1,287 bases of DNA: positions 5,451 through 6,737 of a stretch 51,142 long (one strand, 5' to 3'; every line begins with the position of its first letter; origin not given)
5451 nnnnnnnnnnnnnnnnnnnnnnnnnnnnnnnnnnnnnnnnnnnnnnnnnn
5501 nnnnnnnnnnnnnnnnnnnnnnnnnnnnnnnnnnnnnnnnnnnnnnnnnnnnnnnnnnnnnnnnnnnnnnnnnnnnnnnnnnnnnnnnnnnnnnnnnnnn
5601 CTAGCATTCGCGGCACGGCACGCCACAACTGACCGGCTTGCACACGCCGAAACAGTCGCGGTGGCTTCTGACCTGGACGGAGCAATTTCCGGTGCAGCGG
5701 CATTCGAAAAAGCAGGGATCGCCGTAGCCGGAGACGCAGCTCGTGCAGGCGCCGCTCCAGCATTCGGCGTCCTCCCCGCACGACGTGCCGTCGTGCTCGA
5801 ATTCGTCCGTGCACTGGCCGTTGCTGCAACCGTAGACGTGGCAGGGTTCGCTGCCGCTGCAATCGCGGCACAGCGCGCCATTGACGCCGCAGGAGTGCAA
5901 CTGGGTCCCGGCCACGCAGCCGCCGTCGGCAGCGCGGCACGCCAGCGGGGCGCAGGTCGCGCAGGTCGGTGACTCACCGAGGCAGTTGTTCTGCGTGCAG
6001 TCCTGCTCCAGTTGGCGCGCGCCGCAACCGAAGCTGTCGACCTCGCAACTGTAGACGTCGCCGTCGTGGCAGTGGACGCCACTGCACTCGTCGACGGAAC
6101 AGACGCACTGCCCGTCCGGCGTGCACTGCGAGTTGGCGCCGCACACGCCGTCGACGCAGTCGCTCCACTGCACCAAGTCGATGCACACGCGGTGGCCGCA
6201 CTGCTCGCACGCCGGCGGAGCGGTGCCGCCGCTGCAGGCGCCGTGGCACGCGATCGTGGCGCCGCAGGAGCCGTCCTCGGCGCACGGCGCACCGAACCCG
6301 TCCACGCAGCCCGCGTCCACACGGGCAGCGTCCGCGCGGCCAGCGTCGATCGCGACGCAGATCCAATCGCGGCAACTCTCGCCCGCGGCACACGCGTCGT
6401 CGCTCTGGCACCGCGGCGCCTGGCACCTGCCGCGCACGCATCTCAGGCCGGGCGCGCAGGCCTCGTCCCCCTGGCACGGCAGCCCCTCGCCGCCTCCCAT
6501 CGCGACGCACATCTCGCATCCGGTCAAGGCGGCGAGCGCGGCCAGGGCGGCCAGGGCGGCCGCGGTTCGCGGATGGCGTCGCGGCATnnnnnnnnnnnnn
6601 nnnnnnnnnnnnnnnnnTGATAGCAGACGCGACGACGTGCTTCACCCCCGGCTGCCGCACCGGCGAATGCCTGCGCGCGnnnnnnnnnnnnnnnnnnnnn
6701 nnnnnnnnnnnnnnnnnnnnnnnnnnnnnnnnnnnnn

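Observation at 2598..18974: One thioester A2M inside a composite operon that merges both described bacterial A2M gene contexts and adds two unclassified partners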

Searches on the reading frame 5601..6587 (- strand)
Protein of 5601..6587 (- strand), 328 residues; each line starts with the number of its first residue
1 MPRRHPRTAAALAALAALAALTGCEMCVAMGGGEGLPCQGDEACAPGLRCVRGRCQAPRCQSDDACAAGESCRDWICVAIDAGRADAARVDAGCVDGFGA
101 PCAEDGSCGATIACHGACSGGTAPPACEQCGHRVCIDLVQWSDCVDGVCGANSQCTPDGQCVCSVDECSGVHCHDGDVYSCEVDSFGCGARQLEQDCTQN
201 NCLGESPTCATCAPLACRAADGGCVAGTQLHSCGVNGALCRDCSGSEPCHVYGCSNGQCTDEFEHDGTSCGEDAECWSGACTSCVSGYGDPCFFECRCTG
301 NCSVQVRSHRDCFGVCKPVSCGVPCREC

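Call 6: search_protein_families(library=pfam, proteins=[window:5601-6587:-], max_evalue=0.01)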
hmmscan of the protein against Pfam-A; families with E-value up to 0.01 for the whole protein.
window:5601-6587:- (328 aa): 0 families

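Call 7: search_protein_families(library=ncbifam, proteins=[window:5601-6587:-], max_evalue=0.01)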
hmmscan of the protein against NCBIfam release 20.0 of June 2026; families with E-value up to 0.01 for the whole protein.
window:5601-6587:- (328 aa): 0 families

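Call 8: search_protein_families(library=pfam, proteins=[window:5601-6587:-], max_evalue=10)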
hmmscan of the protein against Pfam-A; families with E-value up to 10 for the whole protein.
window:5601-6587:- (328 aa): 0 families

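Call 64: find_homologous_proteins(query=window:5604-6587:-)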
Query window:5604-6587:- (328 aa): 1 proteins with E <= 0.001 among 8000 candidates.
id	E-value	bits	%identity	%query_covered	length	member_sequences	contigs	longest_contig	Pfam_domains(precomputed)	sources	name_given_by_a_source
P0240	1.1e-40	158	52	29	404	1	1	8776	-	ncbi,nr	ncbi:MAG: hypothetical protein JXR83_21455 [Deltaproteobacteria bacterium]|nr:hypothetical protein [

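Call 78: search_protein_families(library=padloc, proteins=[window:5601-6587:-], max_evalue=0.001)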
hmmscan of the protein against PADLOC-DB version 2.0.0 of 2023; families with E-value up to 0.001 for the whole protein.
window:5601-6587:- (328 aa): 0 families
